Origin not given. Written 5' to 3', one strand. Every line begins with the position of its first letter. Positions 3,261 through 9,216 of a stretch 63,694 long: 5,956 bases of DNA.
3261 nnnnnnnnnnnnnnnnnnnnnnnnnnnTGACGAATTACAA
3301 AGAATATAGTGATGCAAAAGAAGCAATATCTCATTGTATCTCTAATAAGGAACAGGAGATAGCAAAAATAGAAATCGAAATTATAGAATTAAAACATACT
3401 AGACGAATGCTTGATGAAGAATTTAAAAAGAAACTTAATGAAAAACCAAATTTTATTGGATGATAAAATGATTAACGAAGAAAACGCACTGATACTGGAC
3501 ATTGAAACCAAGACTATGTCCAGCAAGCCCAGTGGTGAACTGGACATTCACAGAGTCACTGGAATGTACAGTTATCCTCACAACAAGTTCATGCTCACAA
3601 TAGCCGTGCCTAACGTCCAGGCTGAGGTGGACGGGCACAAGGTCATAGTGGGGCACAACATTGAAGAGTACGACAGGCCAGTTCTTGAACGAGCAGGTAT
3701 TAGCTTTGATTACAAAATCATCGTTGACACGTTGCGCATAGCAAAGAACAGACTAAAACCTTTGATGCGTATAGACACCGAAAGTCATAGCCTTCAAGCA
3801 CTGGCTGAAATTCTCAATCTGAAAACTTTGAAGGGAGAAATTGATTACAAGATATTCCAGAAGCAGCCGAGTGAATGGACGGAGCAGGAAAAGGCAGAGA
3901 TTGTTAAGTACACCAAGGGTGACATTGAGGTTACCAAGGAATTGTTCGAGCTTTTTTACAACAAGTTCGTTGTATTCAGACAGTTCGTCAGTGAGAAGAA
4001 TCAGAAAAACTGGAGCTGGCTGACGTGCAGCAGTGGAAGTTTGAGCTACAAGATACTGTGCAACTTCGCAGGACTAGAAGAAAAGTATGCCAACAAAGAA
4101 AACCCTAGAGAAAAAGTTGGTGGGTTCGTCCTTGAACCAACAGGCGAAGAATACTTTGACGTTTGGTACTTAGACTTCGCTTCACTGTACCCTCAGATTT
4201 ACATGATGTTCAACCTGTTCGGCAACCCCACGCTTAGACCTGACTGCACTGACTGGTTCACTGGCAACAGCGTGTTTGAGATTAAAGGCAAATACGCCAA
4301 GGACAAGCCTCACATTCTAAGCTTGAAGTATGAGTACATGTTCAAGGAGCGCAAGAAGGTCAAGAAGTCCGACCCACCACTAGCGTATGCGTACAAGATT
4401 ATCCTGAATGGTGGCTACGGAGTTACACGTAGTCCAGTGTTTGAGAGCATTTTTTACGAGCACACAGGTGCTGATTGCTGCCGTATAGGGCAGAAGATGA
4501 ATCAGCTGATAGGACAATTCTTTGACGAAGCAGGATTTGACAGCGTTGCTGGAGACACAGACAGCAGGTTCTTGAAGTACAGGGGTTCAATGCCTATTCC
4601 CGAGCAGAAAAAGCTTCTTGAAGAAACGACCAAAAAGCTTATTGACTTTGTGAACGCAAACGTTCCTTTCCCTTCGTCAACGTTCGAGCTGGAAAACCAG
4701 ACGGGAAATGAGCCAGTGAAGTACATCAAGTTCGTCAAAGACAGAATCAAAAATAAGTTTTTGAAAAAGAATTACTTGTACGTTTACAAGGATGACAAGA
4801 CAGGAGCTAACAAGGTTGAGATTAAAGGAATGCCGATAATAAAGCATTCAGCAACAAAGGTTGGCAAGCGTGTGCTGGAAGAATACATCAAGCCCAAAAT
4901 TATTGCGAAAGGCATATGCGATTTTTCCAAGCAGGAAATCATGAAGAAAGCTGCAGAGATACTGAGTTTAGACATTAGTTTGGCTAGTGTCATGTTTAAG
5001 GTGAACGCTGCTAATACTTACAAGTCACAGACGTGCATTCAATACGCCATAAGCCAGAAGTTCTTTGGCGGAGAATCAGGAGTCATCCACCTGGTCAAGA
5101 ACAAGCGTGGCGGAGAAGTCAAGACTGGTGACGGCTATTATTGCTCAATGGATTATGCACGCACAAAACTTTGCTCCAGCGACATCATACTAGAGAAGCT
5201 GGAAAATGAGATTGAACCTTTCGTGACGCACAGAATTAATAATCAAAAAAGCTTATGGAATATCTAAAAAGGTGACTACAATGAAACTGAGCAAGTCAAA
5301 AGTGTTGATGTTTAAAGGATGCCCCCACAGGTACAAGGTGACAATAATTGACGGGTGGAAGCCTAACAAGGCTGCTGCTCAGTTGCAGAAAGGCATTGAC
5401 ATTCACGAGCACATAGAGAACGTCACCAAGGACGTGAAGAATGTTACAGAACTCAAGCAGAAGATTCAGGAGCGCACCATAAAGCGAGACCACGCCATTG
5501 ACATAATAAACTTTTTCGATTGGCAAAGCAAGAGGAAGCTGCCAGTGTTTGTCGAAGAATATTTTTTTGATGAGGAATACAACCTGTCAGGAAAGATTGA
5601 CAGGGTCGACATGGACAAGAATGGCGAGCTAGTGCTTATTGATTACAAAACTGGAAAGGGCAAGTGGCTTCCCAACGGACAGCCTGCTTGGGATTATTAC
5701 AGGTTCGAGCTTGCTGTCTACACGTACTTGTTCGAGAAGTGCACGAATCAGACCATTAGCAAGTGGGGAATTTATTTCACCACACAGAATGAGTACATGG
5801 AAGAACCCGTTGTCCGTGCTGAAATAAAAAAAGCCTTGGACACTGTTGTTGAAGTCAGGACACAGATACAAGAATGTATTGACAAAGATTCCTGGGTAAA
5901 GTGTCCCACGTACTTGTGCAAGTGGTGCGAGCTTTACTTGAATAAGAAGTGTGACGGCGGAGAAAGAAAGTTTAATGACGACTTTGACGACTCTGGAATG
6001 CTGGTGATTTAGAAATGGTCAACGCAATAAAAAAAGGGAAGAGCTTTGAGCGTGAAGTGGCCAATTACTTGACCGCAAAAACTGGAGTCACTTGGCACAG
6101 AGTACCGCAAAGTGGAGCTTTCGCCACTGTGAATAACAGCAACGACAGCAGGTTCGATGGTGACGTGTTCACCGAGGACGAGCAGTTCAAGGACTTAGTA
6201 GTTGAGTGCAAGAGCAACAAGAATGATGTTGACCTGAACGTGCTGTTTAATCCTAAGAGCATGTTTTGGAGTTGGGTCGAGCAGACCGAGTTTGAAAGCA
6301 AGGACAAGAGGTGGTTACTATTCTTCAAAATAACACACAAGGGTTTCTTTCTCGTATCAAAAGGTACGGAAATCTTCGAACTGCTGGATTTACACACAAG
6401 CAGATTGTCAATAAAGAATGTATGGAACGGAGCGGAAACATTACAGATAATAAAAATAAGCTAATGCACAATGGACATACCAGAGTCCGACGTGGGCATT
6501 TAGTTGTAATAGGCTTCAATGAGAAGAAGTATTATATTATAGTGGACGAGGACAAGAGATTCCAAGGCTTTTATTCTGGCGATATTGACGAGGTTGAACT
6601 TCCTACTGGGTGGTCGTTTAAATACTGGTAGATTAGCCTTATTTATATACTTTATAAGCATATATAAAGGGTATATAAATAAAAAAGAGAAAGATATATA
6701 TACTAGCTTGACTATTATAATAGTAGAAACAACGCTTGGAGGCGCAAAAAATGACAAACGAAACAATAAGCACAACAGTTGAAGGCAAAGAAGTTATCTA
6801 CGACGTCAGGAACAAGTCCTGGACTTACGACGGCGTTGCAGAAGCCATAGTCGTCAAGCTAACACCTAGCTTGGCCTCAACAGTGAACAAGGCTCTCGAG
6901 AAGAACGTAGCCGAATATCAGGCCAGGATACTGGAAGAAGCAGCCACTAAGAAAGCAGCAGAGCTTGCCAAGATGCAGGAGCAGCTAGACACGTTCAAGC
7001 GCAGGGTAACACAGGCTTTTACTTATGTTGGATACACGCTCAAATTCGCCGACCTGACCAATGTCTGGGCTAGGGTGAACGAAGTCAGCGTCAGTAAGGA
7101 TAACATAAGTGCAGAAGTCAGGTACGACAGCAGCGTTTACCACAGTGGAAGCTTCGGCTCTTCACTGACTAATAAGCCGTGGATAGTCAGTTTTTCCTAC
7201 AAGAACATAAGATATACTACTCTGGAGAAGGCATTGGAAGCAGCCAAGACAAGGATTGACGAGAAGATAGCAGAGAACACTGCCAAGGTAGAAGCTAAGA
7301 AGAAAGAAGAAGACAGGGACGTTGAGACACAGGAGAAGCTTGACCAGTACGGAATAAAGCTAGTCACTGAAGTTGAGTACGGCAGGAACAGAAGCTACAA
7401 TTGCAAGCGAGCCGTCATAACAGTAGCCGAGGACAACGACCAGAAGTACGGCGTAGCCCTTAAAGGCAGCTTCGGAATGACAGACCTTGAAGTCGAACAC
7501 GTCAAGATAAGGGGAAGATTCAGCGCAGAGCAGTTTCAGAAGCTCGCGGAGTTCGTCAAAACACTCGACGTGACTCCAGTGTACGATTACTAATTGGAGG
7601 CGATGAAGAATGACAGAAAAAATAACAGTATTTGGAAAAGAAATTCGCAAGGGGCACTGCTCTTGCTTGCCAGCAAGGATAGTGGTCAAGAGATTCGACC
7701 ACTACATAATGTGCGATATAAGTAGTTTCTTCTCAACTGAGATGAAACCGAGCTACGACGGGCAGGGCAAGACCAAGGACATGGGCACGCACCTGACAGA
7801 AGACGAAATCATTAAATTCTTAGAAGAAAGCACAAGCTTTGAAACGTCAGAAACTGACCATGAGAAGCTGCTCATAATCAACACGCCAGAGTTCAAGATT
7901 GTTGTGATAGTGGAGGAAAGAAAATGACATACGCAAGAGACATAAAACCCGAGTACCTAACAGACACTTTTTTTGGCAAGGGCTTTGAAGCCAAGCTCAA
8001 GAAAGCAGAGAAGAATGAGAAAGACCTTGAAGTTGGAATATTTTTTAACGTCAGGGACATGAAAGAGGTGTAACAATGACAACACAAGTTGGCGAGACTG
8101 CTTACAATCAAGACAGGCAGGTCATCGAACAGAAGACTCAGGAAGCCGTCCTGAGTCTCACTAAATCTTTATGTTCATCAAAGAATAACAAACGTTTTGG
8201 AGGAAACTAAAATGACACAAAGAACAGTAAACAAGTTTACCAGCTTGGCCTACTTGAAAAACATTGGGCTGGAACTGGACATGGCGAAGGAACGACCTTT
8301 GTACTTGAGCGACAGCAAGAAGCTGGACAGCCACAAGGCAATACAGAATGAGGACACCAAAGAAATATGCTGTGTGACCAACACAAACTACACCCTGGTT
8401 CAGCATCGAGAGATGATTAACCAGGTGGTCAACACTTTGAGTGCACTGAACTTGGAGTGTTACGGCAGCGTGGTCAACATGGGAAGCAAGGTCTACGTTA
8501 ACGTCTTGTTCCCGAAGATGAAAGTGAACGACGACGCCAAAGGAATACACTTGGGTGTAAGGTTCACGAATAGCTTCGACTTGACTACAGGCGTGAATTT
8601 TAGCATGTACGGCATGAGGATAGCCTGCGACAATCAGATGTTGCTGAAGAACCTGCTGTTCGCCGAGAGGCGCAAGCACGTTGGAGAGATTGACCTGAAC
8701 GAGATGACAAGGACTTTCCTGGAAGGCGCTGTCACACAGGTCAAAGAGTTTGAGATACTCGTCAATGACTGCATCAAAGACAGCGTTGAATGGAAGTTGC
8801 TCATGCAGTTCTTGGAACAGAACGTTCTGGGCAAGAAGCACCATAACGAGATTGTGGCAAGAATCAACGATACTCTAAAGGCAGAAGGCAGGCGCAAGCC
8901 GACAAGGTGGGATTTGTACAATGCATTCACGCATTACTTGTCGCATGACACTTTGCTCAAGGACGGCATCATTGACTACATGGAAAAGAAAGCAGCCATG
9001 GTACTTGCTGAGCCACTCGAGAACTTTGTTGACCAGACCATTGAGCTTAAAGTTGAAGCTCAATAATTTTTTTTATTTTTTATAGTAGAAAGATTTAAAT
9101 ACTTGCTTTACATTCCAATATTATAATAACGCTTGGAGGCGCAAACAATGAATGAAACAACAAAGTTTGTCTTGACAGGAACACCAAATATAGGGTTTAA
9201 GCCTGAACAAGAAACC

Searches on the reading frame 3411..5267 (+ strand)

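Call 9: search_protein_families(library=pfam, proteins=[window:3411-5267:+], max_evalue=0.01)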
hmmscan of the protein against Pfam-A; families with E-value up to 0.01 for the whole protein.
window:3411-5267:+ (618 aa): 1 family
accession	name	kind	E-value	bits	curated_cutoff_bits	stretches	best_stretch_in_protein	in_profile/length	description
PF00136.26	DNA_pol_B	-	7.7e-09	35.3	23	1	172-520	13-355/453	DNA polymerase family B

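Call 10: search_protein_families(library=phrogs, proteins=[window:3411-5267:+], max_evalue=0.01)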
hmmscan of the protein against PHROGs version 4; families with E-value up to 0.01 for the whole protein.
window:3411-5267:+ (618 aa): 6 families
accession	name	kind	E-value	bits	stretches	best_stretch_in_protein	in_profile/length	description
phrog_262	-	DNA, RNA and nucleotide metabolism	2.8e-17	63.1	2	123-319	274-481/856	DNA polymerase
phrog_17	-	DNA, RNA and nucleotide metabolism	9.9e-13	47.9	1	18-197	664-832/1445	DNA polymerase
phrog_1252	-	DNA, RNA and nucleotide metabolism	1e-10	41.8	2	306-351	381-424/663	DNA polymerase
phrog_403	-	DNA, RNA and nucleotide metabolism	1.2e-10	41.8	1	77-201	142-265/321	DNA polymerase exonuclease subunit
phrog_192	-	DNA, RNA and nucleotide metabolism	2.5e-08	34.7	1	65-139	177-248/397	DNA polymerase exonuclease subunit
phrog_2062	-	DNA, RNA and nucleotide metabolism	9.8e-05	22.1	1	231-320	379-481/502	DNA polymerase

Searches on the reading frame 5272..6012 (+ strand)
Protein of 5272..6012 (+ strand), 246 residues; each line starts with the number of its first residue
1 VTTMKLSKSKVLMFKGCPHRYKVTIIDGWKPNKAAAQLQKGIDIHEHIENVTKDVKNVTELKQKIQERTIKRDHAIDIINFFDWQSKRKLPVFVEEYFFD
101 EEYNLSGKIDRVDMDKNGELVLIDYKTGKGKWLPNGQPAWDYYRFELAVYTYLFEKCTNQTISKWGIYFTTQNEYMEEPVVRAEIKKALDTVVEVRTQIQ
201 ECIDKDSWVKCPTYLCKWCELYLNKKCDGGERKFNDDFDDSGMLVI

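Call 9: search_protein_families(library=pfam, proteins=[window:5272-6012:+], max_evalue=0.01)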
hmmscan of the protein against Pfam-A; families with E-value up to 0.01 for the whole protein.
window:5272-6012:+ (246 aa): 2 families
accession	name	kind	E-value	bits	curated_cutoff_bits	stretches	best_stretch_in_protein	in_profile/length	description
PF12705.13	PDDEXK_1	-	1.9e-15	57.9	22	1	6-220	2-241/247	PD-(D/E)XK nuclease superfamily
PF09810.15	Exo5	-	0.00074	19.6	25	0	103-164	162-212/367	Exonuclease V - a 5' deoxyribonuclease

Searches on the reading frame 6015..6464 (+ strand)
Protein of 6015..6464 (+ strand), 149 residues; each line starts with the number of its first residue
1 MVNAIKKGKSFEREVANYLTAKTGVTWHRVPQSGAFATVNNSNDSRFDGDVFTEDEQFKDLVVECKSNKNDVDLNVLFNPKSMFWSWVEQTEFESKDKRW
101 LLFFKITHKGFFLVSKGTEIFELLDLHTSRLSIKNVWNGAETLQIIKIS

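Call 65: search_protein_families(library=pfam, proteins=[window:6015-6464:+], max_evalue=0.01)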
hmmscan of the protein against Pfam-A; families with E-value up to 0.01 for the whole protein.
window:6015-6464:+ (149 aa): 1 family
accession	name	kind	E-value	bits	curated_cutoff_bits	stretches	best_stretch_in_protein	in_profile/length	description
PF24608.2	PDDEXK_15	-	1.3e-21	77.7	27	1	6-127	4-124/164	Phage putative PDDEXK endonuclease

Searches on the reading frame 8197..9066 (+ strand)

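Call 65: search_protein_families(library=pfam, proteins=[window:8197-9066:+], max_evalue=0.01)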
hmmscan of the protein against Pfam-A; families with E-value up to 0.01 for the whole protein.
window:8197-9066:+ (289 aa): 2 families
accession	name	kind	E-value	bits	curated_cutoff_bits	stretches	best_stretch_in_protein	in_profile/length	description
PF06067.16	DUF932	-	3.3e-10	40.6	23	1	62-256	6-214/227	Domain of unknown function (DUF932)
PF15571.11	Imm44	-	0.0059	17.3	25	0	70-154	17-103/126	Immunity protein 44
